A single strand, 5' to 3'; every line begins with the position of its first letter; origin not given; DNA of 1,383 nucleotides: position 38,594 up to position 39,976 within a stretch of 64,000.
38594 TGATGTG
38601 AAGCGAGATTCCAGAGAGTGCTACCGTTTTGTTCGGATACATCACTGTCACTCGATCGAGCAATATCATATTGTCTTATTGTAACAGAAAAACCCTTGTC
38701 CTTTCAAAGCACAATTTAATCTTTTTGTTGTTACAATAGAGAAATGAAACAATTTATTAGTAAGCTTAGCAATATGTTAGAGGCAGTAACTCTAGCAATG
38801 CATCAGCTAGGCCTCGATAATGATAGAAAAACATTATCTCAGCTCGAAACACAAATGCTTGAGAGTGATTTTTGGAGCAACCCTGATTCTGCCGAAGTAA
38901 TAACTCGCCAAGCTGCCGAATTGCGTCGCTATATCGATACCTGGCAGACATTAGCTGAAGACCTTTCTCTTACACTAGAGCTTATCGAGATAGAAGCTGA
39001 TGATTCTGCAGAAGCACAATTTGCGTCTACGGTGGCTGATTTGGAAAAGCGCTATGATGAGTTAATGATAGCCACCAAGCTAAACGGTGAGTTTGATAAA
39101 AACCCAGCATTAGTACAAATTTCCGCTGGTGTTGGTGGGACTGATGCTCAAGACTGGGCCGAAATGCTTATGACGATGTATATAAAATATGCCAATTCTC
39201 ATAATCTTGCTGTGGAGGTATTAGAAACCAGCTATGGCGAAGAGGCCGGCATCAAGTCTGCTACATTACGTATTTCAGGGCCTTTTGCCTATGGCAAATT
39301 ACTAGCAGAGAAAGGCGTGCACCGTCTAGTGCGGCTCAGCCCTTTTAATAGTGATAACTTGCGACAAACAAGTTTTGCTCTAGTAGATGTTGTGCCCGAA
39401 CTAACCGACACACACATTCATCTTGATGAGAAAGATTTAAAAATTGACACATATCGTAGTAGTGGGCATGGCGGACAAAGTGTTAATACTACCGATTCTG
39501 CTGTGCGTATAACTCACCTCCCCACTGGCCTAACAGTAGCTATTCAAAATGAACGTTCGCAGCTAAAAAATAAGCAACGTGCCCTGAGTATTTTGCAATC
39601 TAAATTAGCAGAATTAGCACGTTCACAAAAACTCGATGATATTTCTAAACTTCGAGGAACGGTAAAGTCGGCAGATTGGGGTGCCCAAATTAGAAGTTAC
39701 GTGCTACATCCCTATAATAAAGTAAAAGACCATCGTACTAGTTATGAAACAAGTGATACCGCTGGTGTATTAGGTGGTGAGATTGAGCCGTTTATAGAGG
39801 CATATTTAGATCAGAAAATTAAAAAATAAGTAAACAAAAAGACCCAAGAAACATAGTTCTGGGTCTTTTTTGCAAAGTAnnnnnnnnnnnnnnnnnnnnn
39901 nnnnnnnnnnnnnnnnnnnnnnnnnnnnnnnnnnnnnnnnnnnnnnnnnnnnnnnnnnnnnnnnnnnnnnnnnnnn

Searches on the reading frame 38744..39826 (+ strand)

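Call 87: search_protein_families(library=pfam, proteins=[window:38744-39826:+], max_evalue=0.00001)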
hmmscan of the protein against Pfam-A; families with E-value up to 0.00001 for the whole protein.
window:38744-39826:+ (361 aa): 2 families
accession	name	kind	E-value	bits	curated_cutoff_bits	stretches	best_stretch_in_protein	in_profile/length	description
PF03462.23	PCRF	-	4.4e-46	157.6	24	1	29-214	3-194/194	PCRF domain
PF00472.26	RF-1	-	2.3e-38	131.2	35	1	223-331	3-116/116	RF-1 domain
